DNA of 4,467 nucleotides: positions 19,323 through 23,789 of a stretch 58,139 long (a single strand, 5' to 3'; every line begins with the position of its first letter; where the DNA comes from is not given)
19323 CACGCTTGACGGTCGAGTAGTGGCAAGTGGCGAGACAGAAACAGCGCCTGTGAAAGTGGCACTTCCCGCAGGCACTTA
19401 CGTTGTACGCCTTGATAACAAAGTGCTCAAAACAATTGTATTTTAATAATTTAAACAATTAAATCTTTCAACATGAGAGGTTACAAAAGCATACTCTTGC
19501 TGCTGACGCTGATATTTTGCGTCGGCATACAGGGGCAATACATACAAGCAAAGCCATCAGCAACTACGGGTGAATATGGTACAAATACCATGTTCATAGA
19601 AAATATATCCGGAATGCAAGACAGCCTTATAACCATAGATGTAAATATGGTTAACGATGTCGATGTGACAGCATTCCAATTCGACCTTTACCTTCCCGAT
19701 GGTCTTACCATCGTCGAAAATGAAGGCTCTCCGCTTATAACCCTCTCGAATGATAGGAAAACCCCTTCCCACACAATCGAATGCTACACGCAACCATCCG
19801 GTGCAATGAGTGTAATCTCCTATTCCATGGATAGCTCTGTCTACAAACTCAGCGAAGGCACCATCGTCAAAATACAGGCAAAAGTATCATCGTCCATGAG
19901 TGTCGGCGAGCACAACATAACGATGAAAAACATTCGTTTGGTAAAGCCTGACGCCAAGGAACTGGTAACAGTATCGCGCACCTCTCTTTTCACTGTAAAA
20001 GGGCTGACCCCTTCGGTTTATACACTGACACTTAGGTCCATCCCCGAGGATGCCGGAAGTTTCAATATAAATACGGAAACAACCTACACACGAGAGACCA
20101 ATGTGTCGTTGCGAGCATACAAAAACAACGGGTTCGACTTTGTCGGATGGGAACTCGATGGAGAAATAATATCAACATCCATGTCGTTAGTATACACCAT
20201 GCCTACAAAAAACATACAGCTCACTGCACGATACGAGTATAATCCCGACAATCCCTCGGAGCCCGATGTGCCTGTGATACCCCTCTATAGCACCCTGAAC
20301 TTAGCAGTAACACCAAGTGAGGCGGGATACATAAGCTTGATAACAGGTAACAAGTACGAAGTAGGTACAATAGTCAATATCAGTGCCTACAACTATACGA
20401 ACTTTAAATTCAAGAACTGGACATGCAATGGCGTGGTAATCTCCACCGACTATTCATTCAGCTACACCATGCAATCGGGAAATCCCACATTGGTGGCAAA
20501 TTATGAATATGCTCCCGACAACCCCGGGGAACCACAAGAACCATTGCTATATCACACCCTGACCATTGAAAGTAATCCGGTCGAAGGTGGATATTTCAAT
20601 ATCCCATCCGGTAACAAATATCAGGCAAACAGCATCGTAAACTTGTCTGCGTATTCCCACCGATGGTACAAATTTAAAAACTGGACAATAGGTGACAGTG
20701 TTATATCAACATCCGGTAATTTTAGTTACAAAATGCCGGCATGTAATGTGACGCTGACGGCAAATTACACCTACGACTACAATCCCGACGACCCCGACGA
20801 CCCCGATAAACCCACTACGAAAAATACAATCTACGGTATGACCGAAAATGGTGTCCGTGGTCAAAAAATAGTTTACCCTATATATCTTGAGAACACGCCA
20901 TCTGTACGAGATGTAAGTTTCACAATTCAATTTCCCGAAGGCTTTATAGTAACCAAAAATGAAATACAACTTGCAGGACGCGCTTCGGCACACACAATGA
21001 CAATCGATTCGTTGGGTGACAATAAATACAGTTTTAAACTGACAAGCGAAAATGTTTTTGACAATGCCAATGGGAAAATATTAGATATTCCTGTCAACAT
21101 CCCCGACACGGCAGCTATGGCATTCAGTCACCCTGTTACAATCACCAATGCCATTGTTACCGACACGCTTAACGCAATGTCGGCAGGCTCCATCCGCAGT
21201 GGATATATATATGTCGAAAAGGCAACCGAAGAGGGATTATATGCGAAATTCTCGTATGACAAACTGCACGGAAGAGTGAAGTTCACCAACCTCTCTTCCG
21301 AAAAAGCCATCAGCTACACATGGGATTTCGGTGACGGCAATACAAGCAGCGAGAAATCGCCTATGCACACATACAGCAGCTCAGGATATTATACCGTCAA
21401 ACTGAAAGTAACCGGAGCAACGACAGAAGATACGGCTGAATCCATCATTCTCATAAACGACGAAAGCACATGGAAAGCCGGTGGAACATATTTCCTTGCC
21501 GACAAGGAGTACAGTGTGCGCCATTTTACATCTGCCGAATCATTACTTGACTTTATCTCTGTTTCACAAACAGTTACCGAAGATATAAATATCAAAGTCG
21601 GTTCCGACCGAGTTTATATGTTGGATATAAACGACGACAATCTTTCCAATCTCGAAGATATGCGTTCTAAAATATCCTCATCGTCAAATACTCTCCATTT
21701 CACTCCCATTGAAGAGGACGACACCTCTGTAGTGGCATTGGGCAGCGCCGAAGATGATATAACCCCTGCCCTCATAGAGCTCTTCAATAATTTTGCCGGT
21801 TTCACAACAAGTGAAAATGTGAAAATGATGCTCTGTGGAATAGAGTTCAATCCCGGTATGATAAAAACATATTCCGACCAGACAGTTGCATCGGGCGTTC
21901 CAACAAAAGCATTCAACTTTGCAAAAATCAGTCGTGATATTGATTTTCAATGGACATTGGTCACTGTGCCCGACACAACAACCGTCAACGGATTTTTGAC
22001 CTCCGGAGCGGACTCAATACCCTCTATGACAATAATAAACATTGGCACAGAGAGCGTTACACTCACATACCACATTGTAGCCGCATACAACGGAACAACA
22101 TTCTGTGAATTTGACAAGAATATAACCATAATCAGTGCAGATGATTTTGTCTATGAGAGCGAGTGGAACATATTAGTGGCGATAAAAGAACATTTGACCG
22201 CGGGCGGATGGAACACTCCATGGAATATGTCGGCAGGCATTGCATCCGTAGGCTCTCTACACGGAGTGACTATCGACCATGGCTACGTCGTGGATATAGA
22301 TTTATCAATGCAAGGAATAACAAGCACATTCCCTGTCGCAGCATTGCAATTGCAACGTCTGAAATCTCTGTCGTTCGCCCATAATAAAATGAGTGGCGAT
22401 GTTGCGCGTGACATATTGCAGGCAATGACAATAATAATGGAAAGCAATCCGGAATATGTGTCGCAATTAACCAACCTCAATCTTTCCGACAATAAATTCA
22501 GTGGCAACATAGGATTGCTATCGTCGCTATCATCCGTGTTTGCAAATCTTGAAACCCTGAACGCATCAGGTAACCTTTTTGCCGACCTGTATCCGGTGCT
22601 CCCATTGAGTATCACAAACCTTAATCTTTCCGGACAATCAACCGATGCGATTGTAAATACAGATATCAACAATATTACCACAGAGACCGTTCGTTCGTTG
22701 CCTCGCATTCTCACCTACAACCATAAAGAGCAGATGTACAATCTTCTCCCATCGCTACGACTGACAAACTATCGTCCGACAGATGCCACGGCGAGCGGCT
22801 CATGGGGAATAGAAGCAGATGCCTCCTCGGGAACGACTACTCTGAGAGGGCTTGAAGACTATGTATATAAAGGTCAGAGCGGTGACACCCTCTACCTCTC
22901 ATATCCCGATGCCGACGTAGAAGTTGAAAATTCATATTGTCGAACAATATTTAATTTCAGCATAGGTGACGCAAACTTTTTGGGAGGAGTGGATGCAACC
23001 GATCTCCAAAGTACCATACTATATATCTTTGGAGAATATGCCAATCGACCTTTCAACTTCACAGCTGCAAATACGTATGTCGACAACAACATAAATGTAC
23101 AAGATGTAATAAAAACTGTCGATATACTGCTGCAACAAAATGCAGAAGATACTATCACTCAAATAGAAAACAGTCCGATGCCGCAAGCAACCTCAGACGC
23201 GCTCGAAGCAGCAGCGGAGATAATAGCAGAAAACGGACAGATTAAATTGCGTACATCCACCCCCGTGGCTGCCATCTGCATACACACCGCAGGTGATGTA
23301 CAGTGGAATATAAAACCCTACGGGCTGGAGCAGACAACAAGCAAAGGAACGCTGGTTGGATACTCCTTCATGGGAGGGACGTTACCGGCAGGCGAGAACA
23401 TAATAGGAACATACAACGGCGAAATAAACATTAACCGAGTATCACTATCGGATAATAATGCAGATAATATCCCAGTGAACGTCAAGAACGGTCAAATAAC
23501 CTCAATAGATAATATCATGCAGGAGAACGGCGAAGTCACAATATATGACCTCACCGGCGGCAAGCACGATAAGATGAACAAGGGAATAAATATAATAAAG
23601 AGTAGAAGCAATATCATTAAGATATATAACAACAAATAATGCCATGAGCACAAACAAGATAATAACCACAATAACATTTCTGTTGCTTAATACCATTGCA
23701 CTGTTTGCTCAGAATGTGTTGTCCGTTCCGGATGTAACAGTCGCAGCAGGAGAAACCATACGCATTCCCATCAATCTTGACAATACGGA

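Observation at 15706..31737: Three-gene operon of giant T9SS cargo proteins carrying cohesin-like and dockerin-like modules but no enzymes: possible self-assembling surface scaffold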

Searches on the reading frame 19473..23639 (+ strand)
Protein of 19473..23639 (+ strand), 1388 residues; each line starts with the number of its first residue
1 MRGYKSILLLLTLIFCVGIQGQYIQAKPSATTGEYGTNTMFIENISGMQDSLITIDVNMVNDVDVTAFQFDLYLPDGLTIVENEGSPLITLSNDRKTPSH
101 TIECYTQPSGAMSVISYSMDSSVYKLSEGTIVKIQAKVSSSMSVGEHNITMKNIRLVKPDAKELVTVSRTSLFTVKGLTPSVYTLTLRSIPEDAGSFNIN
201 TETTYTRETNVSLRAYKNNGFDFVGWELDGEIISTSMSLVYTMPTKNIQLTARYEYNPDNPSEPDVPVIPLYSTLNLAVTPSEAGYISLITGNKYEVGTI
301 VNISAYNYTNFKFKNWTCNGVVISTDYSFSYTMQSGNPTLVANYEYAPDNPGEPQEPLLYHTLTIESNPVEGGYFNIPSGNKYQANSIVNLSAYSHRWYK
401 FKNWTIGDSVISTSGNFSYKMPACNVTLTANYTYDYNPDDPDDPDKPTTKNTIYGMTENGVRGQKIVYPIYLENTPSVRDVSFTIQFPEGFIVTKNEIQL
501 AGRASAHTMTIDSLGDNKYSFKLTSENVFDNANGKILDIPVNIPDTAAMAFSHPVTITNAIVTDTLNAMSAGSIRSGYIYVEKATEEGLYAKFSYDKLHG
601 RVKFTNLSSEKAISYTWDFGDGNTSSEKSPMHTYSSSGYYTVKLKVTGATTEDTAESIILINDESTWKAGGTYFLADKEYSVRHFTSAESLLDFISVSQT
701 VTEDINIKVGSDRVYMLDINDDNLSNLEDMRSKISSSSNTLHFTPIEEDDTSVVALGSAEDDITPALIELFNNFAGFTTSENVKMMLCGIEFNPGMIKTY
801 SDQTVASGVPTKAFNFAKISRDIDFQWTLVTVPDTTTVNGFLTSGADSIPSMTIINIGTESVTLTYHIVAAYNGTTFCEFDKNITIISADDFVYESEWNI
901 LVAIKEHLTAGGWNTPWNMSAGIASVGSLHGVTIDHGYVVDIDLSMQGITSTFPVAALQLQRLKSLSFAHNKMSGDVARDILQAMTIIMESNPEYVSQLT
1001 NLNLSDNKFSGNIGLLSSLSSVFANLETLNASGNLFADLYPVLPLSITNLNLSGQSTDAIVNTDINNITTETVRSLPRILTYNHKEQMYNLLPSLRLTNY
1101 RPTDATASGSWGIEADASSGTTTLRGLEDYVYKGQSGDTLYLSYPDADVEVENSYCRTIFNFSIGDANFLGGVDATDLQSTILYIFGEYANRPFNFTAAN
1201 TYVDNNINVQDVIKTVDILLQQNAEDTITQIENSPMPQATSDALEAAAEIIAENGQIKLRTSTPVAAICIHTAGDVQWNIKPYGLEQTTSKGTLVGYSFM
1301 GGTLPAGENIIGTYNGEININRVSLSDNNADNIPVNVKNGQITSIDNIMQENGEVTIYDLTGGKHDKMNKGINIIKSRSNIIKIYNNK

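Call 3: search_protein_families(library=pfam, proteins=[window:19473-23639:+], max_evalue=0.1)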
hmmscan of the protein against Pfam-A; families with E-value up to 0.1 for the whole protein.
window:19473-23639:+ (1388 aa): 7 families
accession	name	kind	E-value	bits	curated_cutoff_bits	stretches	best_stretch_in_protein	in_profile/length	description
PF18998.6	Flg_new_2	-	2e-31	108.2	23.6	3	364-434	2-71/73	Divergent InlB B-repeat domain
PF18911.6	PKD_4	-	1.3e-13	51.2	27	1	603-654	25-76/85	PKD domain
PF00801.26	PKD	-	2.3e-11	44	23.5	1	602-655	17-74/80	PKD domain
PF16820.11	PKD_3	-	1.1e-06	28.8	26.3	0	315-335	36-56/68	PKD-like domain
PF09479.16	Flg_new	-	0.00015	22.2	27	1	195-252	10-64/65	Listeria-Bacteroides repeat domain (List_Bact_rpt)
PF12799.13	LRR_4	-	0.00033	21.3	27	0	998-1039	2-39/44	Leucine Rich repeats (2 copies)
PF24665.1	DUF7652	-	0.037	14.7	27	0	704-749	28-73/105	Domain of unknown function (DUF7652)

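Call 7: search_protein_families(library=ncbifam, proteins=[window:19473-23639:+], max_evalue=1)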
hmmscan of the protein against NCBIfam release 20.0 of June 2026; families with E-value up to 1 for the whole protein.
window:19473-23639:+ (1388 aa): 2 families
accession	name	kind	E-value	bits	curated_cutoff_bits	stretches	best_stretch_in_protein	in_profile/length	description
TIGR00864.1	PCC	subfamily_domain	3.8e-05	20.3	1861.4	1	604-646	1417-1459/2700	polycystin cation channel protein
TIGR02543.1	List_Bact_rpt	repeat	0.2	12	20.95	1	219-253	4-39/44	TIGR02543 family repeat protein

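Call 16: search_solved_structures(query=window:19473-23639:+, max_evalue=1)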
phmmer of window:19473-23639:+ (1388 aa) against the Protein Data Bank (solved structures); distinct sequences matched with E-value up to 1: 24.
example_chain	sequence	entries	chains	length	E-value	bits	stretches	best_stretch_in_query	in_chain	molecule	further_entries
9lqj_A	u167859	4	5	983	5.8e-14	54.1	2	601-655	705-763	Collagenase ColH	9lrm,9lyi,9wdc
9lrk_A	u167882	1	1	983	5.8e-14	54.1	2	601-655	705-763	Collagenase ColH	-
4u6t_A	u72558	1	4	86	3.2e-10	41.7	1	609-654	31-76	ColH protein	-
4u7k_A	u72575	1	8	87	3.6e-10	41.5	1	609-654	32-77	ColH protein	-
1l0q_A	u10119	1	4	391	1e-09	40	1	569-657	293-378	Surface layer protein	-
4jrw_A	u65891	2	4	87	1.8e-07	32.6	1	609-657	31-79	Collagenase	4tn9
2y72_A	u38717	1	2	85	2e-07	32.4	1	609-656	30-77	COLLAGENASE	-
4aqo_A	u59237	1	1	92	2.4e-07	32.1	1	609-656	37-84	COLLAGENASE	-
2kzw_A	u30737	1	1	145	6.9e-07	30.6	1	602-657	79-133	Uncharacterized protein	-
6aem_A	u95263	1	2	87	2.1e-06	29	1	609-651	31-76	PKD domain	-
4l9d_A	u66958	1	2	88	2.3e-06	28.9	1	608-658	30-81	Protease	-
2y3u_A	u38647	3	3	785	6.7e-06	27.4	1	610-656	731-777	COLLAGENASE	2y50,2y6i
4jgu_A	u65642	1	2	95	1.1e-05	26.7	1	613-652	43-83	ColH protein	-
6r1h_A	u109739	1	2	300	0.0056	17.7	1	949-1052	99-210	Leucine-rich repeat receptor-like serine/threonine/tyrosine-protein kinase SOBIR1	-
2jqd_A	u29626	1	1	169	0.0082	17.1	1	990-1080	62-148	Acidic leucine-rich nuclear phosphoprotein 32 family member A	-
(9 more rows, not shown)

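Call 20: find_homologous_proteins(query=window:19473-23639:+, max_evalue=0.001)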
Query window:19473-23639:+ (1388 aa): 198 proteins with E <= 0.001 among 8000 candidates; the best 120 are listed.
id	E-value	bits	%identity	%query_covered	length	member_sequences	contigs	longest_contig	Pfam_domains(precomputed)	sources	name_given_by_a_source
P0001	0.0e+0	3069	99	100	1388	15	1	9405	PF16820.12,PF00801.27,PF18998.7,PF18911.7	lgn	-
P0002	0.0e+0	1712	57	100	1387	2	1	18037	PF16820.12,PF00801.27,PF18998.7,PF18911.7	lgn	-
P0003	0.0e+0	1206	47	87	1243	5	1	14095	PF16820.12,PF00801.27,PF18998.7,PF18911.7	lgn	-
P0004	0.0e+0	1083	44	87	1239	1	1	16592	PF00801.27,PF18998.7,PF18911.7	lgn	-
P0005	0.0e+0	1076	43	87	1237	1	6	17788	PF00801.27,PF18998.7,PF12799.14,PF18911.7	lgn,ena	-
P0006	0.0e+0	1053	42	87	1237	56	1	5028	PF00801.27,PF00560.40,PF18998.7,PF12799.14,PF13855.13,PF18911.7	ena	-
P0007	0.0e+0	1045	42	87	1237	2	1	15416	PF00801.27,PF00560.40,PF18998.7,PF12799.14,PF18911.7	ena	-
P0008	0.0e+0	1041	42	87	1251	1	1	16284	PF00801.27,PF18998.7,PF18911.7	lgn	-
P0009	0.0e+0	1039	43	87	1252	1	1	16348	PF00801.27,PF18998.7,PF18911.7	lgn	-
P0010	0.0e+0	1030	42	87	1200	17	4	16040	PF00801.27,PF18998.7,PF18911.7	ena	-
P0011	3.5e-292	991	45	51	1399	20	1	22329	PF09479.17,PF00801.27,PF18998.7,PF12799.14,PF18911.7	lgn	-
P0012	9.6e-286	969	43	51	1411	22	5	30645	PF00801.27,PF18998.7,PF13855.13,PF18911.7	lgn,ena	-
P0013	3.2e-280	951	44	51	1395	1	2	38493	PF00801.27,PF18998.7,PF18911.7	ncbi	-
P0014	1.2e-277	943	44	51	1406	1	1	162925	PF09479.17,PF00801.27,PF18998.7,PF18911.7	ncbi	-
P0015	2.7e-274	932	44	51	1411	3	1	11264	PF00801.27,PF18998.7,PF13855.13,PF18911.7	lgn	-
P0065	1.1e-212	727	48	51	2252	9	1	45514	PF00801.27,PF16116.11,PF18998.7,PF07705.18,PF16158.12,PF19271.5,PF18911.7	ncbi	-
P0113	3.9e-114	401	49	19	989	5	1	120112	PF00560.40,PF18998.7,PF12799.14,PF13855.13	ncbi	-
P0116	8.5e-99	350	32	45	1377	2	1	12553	PF00801.27,PF00560.40,PF18962.8,PF18998.7,PF07705.18,PF13855.13,PF18911.7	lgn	-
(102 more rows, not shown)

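Call 25: find_encoding_contigs(protein=window:19473-23639:+, flank=10000, max_places=4)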
Protein window:19473-23639:+ (1388 aa): no gene with exactly this product is on record in the collection.

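Call 26: find_encoding_contigs(protein=P0014, flank=10000, max_places=3)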
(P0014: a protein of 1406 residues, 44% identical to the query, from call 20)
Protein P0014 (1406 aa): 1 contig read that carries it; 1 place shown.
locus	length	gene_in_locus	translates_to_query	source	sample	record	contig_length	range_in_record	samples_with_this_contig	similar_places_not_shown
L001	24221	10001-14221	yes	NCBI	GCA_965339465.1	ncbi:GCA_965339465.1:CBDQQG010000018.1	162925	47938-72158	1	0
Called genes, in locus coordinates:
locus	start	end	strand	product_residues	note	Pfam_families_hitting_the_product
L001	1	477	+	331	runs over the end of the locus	-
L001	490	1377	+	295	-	PF00483:NTP_transferase, PF12804:NTP_transf_3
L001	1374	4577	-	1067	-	PF00580:UvrD-helicase, PF13245:AAA_19 (faint), PF13361:UvrD_C (faint), PF13538:UvrD_C_2 (faint)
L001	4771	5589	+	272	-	PF02548:Pantoate_transf, PF13714:PEP_mutase (weak)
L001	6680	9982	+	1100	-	PF13306:LRR_5, PF13855:LRR_8 (faint), PF13306:LRR_5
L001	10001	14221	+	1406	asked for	PF09479:Flg_new (faint), PF18998:Flg_new_2, PF00801:PKD, PF18911:PKD_4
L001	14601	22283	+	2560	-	PF07705:CARDB (weak), PF13205:Big_5 (weak), PF18998:Flg_new_2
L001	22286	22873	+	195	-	PF00404:Dockerin_1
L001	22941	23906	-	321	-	PF00512:HisKA, PF02518:HATPase_c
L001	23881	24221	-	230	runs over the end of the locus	PF00072:Response_reg, PF00486:Trans_reg_C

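Call 79: find_encoding_contigs(protein=P0113, flank=10000, max_places=1)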
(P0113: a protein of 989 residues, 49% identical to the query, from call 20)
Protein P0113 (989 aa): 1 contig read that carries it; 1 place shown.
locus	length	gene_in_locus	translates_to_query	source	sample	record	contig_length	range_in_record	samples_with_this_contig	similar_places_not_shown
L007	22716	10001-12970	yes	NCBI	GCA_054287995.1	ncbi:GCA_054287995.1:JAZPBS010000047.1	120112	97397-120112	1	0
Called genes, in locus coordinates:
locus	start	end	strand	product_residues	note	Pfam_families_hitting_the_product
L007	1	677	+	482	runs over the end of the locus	PF01546:Peptidase_M20, PF07687:M20_dimer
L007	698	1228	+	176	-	PF14512:TM1586_NiRdase (faint), PF00881:Nitroreductase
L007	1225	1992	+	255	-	PF03807:F420_oxidored (weak), PF10727:Rossmann-like (weak), PF10728:DUF2520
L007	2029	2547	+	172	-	PF13419:HAD_2 (faint), PF00702:Hydrolase (weak), PF08282:Hydrolase_3 (weak)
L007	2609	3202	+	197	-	PF02545:Maf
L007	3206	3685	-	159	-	PF01451:LMWPc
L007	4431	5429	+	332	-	-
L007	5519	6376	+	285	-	-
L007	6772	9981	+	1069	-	PF13855:LRR_8 (faint), PF13306:LRR_5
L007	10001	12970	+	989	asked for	PF18998:Flg_new_2, PF13855:LRR_8 (faint), PF00560:LRR_1 (faint), PF12799:LRR_4 (faint)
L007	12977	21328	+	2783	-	PF07705:CARDB (faint), PF18998:Flg_new_2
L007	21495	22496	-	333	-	PF01116:F_bP_aldolase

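Call 85: find_encoding_contigs(protein=P0065, flank=10000, max_places=1)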
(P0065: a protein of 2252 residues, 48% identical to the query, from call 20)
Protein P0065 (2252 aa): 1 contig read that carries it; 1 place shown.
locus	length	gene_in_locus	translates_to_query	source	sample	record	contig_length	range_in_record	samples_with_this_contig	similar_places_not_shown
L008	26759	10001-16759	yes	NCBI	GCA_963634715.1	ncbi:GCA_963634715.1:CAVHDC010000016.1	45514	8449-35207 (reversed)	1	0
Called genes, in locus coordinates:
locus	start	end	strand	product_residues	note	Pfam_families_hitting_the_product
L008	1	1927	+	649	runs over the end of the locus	PF03629:SASA, PF00756:Esterase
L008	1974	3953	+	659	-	PF22848:ASD1_dom, PF06964:Alpha-L-AF_C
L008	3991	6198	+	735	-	PF16875:Glyco_hydro_36N, PF02065:Melibiase, PF16874:Glyco_hydro_36C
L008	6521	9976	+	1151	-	PF13855:LRR_8 (faint), PF13306:LRR_5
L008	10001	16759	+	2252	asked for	PF18998:Flg_new_2, PF19271:Nis1 (faint), PF00801:PKD, PF18911:PKD_4, PF16116:DUF4832 (faint), PF16158:N_BRCA1_IG (faint), PF07705:CARDB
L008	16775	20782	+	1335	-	PF05593:RHS_repeat, PF25023:TEN_YD-shell, PF05593:RHS_repeat, PF25023:TEN_YD-shell, PF05593:RHS_repeat, PF25023:TEN_YD-shell, PF05593:RHS_repeat, PF25023:TEN_YD-shell, +7 more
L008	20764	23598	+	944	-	PF24595:DUF7619, PF18962:Por_Secre_tail (weak)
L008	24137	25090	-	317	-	PF04616:Glyco_hydro_43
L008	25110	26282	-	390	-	PF00331:Glyco_hydro_10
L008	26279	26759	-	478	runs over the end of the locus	PF13347:MFS_2, PF07690:MFS_1 (weak), PF13347:MFS_2, PF07690:MFS_1 (weak), PF13347:MFS_2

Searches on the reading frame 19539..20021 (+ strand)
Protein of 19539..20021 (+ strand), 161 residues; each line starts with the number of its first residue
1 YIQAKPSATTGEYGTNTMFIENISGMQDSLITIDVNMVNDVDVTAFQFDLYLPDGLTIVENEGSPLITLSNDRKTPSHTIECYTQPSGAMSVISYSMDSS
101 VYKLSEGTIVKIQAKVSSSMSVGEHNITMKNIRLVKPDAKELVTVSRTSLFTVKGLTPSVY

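Call 8: search_protein_families(library=pfam, proteins=[window:19539-20021:+], max_evalue=10)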
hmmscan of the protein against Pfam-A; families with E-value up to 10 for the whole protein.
seq(161 aa): 2 families
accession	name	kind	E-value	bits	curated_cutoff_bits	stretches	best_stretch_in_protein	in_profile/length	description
PF00963.24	Cohesin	-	0.0005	20.7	24.1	1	19-132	4-117/139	Cohesin domain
PF00529.27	CusB_dom_1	-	0.028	15.1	26.5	1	11-43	24-60/89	Cation efflux system protein CusB domain 1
